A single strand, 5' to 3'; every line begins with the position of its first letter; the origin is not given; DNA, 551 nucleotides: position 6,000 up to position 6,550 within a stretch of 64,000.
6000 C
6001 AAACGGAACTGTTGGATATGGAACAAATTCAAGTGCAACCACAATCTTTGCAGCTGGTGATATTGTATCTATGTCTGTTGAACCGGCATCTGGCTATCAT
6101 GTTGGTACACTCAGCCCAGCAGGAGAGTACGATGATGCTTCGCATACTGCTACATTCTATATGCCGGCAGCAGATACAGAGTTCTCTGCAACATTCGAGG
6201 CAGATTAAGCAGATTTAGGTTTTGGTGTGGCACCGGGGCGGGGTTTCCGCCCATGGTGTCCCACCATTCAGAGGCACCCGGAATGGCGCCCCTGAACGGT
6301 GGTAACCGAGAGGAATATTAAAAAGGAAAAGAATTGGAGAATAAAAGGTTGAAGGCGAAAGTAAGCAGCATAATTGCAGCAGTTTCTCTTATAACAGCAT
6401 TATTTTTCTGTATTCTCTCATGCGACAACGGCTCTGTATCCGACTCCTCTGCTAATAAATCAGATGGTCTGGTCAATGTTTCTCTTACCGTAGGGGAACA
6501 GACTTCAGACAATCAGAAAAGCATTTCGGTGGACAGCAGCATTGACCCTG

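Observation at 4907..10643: Tandem array of three paralogous surface lipoproteins; two carry C-terminal DUF285-type 'TDMSxMF' repeat domains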

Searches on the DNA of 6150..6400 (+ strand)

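Call 41: search_rna_families(source=window, start=6150, end=6400, threshold=evalue, max_evalue=10)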
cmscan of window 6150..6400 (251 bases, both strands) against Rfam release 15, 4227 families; matches with E-value up to 10: 3.
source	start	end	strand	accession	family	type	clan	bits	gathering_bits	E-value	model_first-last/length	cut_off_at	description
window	6217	6269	+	RF03975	mir-5881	Gene; miRNA;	-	15.8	87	0.63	1-67/67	no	mir-5881 microRNA precursor family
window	6258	6307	+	RF03438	mir-1956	Gene; miRNA;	-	14.1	95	6.9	1-65/65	no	mir-1956 microRNA precursor family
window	6363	6400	+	RF01543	TB11Cs5H2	Gene; snRNA; snoRNA; HACA-box;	-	13.2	47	3.4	1-40/68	3'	Trypanosomatid snoRNA TB11Cs5H2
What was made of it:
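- On Known RNA families (Rfam 15): At E<=10 only noise-level miRNA and snoRNA hits appear, at 13-16 bits (call 41).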

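Call 70: build_rna_model(alignment_id=A6, structure=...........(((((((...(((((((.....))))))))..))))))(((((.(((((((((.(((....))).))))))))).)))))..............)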
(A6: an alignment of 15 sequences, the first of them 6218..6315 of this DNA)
Model R1 built from alignment A6 (15 sequences, 105 columns); structure: as given.
model positions 101; base pairs 31; branch points 1; effective number of sequences 0.96; information 0.59 bits per position. Calibrated on 0.2 Mb of random sequence (short: E-values are rough).
structure used (alignment columns):
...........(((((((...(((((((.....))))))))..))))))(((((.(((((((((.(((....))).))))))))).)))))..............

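Call 71: search_with_rna_model(model_id=R1, source=window, filters=off, max_evalue=1)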
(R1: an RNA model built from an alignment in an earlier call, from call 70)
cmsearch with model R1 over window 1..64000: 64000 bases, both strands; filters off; matches with E-value up to 1: 4.
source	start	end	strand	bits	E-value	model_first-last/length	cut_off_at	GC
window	6218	6315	+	90.2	6.1e-27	1-101/101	no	0.64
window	6247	6328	-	28.3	6.2e-07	1-101/101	no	0.56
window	50370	50463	-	11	0.25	1-101/101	no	0.44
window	38281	38346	+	10.6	0.34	1-101/101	no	0.44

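Call 72: search_with_rna_model(model_id=R1, sources=[L002, L022, L029, L082, L083, L084, L085, L086, L087, L088, L089, L090, L091, L092, L093, L094, L095, L096, L097, L098, L099, L100, L101, L102, L103, L104, L105, L106], max_evalue=1)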
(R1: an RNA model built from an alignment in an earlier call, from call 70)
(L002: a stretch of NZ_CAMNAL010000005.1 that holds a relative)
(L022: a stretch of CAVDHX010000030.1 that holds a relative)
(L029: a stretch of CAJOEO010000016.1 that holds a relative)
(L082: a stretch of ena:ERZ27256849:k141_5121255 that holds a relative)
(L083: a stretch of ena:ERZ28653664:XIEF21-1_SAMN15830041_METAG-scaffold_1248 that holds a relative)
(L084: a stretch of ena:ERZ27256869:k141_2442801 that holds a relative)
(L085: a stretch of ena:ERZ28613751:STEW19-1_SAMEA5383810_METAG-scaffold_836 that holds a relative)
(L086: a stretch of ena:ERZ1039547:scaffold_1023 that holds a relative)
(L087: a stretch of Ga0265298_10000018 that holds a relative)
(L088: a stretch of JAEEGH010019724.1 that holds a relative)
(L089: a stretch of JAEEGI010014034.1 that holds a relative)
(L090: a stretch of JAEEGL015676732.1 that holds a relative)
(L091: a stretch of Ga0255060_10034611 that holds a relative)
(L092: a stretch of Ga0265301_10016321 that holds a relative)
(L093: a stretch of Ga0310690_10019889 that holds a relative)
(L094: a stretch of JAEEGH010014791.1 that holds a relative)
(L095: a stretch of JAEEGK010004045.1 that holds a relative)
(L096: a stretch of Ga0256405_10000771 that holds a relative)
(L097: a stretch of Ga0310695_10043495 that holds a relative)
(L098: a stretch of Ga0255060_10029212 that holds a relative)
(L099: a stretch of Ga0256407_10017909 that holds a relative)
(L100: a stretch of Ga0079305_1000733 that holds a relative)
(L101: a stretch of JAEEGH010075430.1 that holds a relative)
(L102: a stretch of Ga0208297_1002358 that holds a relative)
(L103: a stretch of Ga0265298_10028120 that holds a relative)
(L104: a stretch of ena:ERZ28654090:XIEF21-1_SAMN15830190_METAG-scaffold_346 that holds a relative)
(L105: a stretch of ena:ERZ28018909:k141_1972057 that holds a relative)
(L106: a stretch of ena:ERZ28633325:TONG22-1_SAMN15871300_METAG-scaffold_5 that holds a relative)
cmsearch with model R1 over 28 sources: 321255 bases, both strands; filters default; matches with E-value up to 1: 42.
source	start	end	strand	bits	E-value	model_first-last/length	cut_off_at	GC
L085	8864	8963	+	116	1.4e-34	1-101/101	no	0.57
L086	4981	5080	+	116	1.4e-34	1-101/101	no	0.57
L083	8863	8963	+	114.1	5.8e-34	1-101/101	no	0.58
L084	8863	8963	+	114.1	5.8e-34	1-101/101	no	0.58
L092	1405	1506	+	113.1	1.3e-33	1-101/101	no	0.64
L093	3589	3690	+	113.1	1.3e-33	1-101/101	no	0.64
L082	8864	8965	+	112.9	1.4e-33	1-101/101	no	0.64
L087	7333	7434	+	112.9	1.4e-33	1-101/101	no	0.64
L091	1390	1491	+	109.4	1.9e-32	1-101/101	no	0.58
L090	5423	5523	+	108.8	3.1e-32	1-101/101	no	0.57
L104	10291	10391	+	104.4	8.3e-31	1-101/101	no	0.54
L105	3027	3127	+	104.4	8.3e-31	1-101/101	no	0.54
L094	7582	7682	+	104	1.1e-30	1-101/101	no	0.59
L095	7582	7682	+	104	1.1e-30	1-101/101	no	0.59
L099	1857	1955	+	103.1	2.1e-30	1-101/101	no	0.61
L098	1749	1847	+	102.5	3.3e-30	1-101/101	no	0.61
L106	10267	10370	+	101.7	5.9e-30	1-101/101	no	0.56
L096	7411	7509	+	98.5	6.6e-29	1-101/101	no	0.58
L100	7363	7460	+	95.8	4.6e-28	1-101/101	no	0.61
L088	7298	7399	+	90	3.5e-26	1-101/101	no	0.62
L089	7298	7399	+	90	3.5e-26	1-101/101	no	0.62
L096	7441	7518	-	44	2.8e-11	1-101/101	no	0.51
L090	5454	5537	-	41.4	1.9e-10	1-101/101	no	0.49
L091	1422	1506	-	39.7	6.7e-10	1-101/101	no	0.49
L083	8894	8960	-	37.9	2.4e-09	1-101/101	no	0.57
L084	8894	8960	-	37.9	2.4e-09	1-101/101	no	0.57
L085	8895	8978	-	36.5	7e-09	1-101/101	no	0.52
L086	5012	5095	-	36.5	7e-09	1-101/101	no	0.52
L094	7628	7669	-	35.1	2e-08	46-87/101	no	0.64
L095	7628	7669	-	35.1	2e-08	46-87/101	no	0.64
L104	10325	10393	-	32.3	1.6e-07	1-101/101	no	0.54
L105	3061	3129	-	32.3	1.6e-07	1-101/101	no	0.54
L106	10301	10390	-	32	2.1e-07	1-101/101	no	0.51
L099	1887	1983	-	31.9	2.1e-07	1-101/101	no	0.54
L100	7406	7447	-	31.8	2.3e-07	46-87/101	no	0.64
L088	7331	7414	-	30.5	6e-07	1-101/101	no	0.57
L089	7331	7414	-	30.5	6e-07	1-101/101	no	0.57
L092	1439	1521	-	28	4e-06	1-101/101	no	0.57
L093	3623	3705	-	28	4e-06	1-101/101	no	0.57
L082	8898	8979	-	27.7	4.8e-06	1-101/101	no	0.59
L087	7367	7448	-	27.7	4.8e-06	1-101/101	no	0.59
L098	1779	1861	-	25.3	2.9e-05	1-101/101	no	0.58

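Call 92: search_with_rna_model(model_id=R1, sources=[L107, L108, L109, L110], max_evalue=0.01, show_alignments=4)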
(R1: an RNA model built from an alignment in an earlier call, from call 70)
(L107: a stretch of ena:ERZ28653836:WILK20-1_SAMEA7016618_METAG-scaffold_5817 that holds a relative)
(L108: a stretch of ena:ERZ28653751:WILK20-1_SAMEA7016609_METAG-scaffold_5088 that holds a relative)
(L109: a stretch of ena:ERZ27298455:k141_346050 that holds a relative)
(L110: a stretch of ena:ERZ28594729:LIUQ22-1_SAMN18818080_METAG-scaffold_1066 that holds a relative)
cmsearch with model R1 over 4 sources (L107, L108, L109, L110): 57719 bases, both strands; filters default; matches with E-value up to 0.01: 8.
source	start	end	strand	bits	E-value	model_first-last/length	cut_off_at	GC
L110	8380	8478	+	102.5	5.9e-31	1-101/101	no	0.61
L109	8571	8672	+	94.6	2.1e-28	1-101/101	no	0.59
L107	7732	7834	+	90.9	3.4e-27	1-101/101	no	0.57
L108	5217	5319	+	89.1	1.3e-26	1-101/101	no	0.61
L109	8603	8686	-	42.6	1.4e-11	1-101/101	no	0.52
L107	7765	7831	-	39.7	1.2e-10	1-101/101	no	0.58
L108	5249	5348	-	27.9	7.7e-07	1-101/101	no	0.56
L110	8410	8492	-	25.3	5.3e-06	1-101/101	no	0.58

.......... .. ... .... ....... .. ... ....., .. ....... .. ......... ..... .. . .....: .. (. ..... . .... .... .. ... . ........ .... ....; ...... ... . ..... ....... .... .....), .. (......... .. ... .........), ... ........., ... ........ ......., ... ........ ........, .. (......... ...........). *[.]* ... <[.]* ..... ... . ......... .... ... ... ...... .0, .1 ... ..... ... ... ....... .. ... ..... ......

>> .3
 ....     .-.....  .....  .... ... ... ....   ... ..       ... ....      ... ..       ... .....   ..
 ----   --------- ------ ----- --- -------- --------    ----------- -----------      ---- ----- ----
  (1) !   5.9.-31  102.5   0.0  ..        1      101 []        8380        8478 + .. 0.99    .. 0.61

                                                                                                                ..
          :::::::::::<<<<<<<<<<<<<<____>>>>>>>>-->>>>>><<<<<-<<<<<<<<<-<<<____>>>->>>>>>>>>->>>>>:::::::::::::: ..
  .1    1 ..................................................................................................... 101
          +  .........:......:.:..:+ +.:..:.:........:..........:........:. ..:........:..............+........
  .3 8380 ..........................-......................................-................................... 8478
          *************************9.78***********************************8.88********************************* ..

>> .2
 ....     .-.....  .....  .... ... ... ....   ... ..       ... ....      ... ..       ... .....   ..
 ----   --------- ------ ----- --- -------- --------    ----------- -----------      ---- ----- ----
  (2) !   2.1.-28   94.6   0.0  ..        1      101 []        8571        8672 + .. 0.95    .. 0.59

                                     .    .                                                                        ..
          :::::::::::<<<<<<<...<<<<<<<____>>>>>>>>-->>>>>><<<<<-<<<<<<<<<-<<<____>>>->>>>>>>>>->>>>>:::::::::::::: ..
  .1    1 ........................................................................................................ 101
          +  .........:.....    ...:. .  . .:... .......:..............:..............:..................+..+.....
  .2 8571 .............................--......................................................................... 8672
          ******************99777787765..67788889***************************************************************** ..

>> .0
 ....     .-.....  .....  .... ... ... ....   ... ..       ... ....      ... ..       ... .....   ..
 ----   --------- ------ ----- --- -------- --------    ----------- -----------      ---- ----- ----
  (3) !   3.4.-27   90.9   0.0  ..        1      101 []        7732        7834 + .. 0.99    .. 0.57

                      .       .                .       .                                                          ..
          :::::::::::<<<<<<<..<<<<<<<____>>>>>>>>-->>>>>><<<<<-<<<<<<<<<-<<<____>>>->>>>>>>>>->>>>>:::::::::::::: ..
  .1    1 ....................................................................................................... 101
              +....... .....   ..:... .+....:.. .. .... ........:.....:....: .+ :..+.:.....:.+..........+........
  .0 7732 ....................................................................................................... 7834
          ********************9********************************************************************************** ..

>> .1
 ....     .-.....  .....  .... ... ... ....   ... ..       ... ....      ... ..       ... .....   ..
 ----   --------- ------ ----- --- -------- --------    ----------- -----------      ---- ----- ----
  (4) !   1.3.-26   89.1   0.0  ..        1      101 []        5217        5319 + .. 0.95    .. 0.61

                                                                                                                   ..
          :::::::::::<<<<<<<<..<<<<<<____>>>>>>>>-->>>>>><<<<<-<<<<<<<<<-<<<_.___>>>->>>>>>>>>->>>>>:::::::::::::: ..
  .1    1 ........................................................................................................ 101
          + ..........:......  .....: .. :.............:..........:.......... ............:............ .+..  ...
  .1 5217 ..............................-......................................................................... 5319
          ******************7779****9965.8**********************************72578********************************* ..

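Call 93: search_with_rna_model(model_id=R1, sources=[window, L082, L083, L085, L088, L090, L091, L092, L094, L096, L098, L099, L100, L104, L106, L107, L108, L109, L110], max_evalue=1e-18, make_alignment=true)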
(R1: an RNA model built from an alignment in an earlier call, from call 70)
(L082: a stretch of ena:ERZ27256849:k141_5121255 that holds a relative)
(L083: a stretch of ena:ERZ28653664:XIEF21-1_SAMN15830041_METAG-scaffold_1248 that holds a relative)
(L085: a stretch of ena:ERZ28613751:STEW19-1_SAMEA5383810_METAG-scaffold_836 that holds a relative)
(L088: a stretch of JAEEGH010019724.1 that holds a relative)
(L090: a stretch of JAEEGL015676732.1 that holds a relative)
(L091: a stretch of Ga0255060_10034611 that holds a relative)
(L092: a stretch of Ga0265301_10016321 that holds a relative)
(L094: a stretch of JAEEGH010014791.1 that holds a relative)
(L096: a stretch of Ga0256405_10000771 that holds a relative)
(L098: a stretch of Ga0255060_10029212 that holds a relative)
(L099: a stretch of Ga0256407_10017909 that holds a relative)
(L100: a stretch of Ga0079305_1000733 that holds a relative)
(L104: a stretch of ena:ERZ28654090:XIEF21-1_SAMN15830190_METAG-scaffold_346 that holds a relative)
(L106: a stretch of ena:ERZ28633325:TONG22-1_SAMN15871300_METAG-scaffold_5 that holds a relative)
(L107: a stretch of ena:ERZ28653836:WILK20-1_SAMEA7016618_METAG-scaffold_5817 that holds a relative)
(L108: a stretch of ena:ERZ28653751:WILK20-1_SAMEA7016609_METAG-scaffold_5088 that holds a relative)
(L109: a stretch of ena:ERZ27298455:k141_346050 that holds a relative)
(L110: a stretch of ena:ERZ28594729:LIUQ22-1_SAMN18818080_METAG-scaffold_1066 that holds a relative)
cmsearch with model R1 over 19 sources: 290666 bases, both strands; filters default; matches with E-value up to 1e-18: 19.
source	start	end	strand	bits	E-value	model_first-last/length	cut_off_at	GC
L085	8864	8963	+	116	1.3e-34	1-101/101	no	0.57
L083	8863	8963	+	114.1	5.2e-34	1-101/101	no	0.58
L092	1405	1506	+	113.1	1.1e-33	1-101/101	no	0.64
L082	8864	8965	+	112.9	1.3e-33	1-101/101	no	0.64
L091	1390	1491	+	109.4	1.7e-32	1-101/101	no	0.58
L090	5423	5523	+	108.8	2.8e-32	1-101/101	no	0.57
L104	10291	10391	+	104.4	7.5e-31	1-101/101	no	0.54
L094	7582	7682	+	104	9.6e-31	1-101/101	no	0.59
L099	1857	1955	+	103.1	1.9e-30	1-101/101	no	0.61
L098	1749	1847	+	102.5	3e-30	1-101/101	no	0.61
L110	8380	8478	+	102.5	3e-30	1-101/101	no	0.61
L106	10267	10370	+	101.7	5.4e-30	1-101/101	no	0.56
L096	7411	7509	+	98.5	5.9e-29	1-101/101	no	0.58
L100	7363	7460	+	95.8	4.2e-28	1-101/101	no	0.61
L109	8571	8672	+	94.6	1.1e-27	1-101/101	no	0.59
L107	7732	7834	+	90.9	1.7e-26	1-101/101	no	0.57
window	6218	6315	+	90.2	2.7e-26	1-101/101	no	0.64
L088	7298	7399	+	90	3.2e-26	1-101/101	no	0.62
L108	5217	5319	+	89.1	6.4e-26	1-101/101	no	0.61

Alignment A8: 19 matches aligned to the model, 108 columns, each read 5' to 3' on its own strand. Consensus structure (alignment columns), stored with it:
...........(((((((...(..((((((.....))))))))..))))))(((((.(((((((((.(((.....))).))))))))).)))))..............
